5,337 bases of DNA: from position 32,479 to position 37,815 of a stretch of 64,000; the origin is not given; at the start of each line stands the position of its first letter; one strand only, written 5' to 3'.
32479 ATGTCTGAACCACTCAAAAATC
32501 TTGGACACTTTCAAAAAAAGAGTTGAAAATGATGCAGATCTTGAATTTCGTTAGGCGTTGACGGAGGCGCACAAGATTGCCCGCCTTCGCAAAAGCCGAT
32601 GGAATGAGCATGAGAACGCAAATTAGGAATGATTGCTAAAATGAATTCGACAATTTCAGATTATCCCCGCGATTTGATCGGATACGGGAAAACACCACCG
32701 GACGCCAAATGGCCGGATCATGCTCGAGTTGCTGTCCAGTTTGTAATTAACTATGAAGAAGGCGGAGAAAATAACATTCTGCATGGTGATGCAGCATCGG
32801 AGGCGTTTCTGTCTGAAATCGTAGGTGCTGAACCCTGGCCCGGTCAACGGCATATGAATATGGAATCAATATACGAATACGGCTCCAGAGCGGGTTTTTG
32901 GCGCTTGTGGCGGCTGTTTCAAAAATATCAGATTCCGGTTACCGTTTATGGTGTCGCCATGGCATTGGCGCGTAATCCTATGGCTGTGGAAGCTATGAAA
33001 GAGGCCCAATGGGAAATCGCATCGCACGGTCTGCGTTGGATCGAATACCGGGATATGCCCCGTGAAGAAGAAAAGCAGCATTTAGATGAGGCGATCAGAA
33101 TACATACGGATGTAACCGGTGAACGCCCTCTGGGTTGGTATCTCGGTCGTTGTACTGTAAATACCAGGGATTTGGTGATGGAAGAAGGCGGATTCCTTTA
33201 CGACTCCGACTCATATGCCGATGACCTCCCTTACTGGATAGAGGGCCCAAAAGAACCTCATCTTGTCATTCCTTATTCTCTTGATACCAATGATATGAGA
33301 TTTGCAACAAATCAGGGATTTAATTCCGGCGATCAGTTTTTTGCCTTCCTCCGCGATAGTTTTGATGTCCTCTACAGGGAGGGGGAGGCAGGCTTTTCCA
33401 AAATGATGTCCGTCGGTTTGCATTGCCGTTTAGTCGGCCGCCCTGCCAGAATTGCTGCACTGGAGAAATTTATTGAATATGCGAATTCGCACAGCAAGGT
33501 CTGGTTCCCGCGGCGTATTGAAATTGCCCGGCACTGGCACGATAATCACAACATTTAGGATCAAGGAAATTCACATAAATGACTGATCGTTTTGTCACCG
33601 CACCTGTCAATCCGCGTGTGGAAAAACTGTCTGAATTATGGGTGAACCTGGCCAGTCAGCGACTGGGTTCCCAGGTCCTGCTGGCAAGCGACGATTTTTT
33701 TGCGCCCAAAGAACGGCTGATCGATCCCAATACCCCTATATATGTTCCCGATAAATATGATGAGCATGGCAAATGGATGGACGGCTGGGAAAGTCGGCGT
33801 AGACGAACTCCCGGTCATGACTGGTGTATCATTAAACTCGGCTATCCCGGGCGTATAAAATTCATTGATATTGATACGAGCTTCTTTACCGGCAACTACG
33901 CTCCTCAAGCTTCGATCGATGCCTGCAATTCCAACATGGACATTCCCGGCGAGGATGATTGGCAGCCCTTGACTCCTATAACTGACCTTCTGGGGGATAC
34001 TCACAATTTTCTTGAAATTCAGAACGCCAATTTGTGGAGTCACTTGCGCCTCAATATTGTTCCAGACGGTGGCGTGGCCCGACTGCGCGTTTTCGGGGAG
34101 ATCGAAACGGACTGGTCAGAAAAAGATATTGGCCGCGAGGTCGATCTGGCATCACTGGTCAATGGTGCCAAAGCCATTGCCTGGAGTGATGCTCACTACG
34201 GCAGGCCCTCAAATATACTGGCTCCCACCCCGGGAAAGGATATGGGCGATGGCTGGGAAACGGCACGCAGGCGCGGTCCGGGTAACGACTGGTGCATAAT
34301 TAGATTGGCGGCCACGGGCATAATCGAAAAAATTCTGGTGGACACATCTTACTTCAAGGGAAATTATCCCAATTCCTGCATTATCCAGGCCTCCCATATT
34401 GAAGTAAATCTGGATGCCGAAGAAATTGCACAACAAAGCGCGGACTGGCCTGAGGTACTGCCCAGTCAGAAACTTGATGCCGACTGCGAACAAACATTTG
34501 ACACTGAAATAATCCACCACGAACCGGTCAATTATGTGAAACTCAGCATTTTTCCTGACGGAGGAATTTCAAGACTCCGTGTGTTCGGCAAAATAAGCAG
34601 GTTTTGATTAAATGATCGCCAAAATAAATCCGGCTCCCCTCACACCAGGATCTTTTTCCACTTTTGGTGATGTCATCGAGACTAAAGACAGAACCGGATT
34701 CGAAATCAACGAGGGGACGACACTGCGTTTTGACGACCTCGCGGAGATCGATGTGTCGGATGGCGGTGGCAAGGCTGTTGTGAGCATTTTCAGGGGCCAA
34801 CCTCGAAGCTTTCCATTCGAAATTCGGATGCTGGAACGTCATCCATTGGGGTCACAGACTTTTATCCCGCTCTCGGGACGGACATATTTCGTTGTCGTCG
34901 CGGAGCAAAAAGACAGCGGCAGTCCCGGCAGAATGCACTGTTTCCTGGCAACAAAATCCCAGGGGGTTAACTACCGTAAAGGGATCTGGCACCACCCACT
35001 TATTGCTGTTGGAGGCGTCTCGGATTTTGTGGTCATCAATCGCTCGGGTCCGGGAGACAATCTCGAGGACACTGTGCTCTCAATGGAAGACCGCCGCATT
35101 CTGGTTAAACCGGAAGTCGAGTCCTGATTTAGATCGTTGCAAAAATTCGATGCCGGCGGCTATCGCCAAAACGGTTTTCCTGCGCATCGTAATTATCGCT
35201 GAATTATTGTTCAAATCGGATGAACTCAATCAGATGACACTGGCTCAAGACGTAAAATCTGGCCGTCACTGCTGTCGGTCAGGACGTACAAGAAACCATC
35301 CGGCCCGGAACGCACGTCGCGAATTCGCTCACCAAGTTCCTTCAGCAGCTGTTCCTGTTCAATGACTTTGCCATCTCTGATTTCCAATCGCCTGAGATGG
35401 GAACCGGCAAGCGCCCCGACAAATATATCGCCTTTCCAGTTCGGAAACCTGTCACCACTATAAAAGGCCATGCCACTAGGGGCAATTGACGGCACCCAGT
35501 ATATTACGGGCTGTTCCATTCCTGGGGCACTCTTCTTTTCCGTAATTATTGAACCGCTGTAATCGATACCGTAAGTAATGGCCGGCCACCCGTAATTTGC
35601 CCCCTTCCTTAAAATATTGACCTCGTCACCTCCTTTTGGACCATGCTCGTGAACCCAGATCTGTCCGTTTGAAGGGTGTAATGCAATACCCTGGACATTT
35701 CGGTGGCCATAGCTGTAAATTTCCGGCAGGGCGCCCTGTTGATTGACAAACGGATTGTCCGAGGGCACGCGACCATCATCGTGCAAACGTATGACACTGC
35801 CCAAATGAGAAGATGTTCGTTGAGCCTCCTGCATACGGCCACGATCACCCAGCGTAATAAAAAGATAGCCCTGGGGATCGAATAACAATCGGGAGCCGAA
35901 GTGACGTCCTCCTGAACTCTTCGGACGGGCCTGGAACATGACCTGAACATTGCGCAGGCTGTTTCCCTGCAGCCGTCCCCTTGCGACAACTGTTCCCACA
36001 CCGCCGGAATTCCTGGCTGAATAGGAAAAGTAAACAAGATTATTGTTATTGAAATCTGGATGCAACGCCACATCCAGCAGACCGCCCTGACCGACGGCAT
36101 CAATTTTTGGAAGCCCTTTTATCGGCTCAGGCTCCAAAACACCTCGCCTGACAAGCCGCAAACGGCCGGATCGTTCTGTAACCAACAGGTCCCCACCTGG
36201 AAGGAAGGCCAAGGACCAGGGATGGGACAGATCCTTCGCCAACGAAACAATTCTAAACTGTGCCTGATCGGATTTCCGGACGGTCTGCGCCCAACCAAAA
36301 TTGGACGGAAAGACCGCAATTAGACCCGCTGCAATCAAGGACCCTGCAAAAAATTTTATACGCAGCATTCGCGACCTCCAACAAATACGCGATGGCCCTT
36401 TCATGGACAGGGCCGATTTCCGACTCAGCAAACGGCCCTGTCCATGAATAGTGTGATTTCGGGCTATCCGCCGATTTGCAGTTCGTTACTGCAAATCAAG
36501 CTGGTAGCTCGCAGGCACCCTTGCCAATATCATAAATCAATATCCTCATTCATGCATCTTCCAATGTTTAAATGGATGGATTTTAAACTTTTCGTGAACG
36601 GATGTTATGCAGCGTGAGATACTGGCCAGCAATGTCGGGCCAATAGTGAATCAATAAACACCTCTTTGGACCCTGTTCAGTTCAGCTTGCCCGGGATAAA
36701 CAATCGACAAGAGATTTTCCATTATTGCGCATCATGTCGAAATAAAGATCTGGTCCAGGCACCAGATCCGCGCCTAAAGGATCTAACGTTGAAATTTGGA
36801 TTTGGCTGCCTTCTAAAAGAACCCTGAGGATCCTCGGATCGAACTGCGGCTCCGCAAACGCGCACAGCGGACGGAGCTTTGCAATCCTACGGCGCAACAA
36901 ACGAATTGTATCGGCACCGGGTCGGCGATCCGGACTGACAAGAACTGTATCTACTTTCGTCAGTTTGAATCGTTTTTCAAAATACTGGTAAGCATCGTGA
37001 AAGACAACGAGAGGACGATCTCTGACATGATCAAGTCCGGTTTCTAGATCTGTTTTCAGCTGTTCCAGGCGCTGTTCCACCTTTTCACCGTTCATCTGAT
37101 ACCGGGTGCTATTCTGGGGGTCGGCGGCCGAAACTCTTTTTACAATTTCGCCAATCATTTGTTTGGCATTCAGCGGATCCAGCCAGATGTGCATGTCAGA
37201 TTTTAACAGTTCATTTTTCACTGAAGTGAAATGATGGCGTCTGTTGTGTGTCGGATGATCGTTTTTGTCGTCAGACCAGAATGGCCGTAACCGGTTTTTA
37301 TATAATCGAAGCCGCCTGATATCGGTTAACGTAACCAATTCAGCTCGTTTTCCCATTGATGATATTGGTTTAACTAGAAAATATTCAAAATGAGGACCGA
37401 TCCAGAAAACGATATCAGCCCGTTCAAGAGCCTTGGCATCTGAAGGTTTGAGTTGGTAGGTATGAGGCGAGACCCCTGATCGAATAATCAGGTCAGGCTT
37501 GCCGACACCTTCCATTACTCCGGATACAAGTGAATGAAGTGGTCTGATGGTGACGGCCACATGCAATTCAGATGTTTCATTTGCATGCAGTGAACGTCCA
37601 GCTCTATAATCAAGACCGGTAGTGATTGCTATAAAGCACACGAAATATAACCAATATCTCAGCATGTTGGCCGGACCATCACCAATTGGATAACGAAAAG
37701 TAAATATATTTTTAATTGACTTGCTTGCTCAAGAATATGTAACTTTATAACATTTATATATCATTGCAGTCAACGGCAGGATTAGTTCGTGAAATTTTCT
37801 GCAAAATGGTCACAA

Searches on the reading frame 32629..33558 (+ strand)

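Call 35: search_protein_families(library=pfam, proteins=[window:32629-33558:+])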
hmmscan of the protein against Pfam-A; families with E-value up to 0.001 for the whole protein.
window:32629-33558:+ (309 aa): 1 family
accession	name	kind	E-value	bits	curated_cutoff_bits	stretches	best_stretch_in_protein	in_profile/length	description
PF01522.26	Polysacc_deac_1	-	8.7e-10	39.1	23.1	1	82-169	13-100/124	Polysaccharide deacetylase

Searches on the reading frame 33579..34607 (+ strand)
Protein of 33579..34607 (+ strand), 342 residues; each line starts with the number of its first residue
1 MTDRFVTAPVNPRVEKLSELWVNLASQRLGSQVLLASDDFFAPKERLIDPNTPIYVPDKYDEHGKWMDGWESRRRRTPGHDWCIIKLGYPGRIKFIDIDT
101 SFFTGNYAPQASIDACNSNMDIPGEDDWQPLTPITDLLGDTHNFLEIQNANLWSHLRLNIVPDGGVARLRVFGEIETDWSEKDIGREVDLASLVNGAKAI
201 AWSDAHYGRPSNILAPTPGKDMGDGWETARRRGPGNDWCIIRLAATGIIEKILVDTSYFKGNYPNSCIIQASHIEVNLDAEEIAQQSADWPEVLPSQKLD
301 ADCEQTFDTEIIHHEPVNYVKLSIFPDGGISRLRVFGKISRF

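Call 35: search_protein_families(library=pfam, proteins=[window:33579-34607:+])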
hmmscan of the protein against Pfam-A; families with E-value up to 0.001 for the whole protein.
window:33579-34607:+ (342 aa): 1 family
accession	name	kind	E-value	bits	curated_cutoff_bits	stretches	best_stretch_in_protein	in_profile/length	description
PF03561.21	Allantoicase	-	1.3e-98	327.5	27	2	30-175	1-154/155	Allantoicase repeat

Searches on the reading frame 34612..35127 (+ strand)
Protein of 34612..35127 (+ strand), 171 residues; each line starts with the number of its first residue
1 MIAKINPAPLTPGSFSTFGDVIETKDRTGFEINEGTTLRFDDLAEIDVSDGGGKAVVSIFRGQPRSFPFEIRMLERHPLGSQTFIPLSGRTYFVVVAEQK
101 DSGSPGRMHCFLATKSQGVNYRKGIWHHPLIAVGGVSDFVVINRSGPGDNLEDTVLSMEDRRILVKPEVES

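Call 35: search_protein_families(library=pfam, proteins=[window:34612-35127:+])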
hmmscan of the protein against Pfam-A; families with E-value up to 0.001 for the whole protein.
window:34612-35127:+ (171 aa): 1 family
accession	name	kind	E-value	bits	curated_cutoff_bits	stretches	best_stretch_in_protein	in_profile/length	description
PF04115.18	Ureidogly_lyase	-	7.5e-55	185.4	23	1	4-157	3-156/162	Ureidoglycolate lyase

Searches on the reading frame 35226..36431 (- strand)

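Call 35: search_protein_families(library=pfam, proteins=[window:35226-36431:-])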
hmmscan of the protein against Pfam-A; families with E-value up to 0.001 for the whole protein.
window:35226-36431:- (401 aa): 2 families
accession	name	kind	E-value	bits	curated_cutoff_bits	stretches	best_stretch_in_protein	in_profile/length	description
PF07995.17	GSDH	-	5.5e-144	479.9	25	1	68-394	1-332/332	Glucose / Sorbosone dehydrogenase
PF01436.27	NHL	-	8.2e-06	26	20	0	68-93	1-25/28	NHL repeat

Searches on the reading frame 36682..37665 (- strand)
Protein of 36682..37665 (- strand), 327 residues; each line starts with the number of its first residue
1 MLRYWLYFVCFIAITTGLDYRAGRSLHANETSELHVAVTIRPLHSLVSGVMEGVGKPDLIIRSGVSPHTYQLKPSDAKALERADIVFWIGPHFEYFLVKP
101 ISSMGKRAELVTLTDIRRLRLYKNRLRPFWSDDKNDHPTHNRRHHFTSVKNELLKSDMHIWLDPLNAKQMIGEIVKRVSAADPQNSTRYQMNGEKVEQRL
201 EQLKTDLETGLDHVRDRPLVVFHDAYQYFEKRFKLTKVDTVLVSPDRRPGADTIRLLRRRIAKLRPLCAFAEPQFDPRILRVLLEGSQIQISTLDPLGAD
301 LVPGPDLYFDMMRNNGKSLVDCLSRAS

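Call 35: search_protein_families(library=pfam, proteins=[window:36682-37665:-])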
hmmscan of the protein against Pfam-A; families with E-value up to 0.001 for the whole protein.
window:36682-37665:- (327 aa): 1 family
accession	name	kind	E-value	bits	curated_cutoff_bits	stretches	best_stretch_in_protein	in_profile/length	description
PF01297.22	ZnuA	-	5.9e-62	210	29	1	36-322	1-263/263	Zinc-uptake complex component A periplasmic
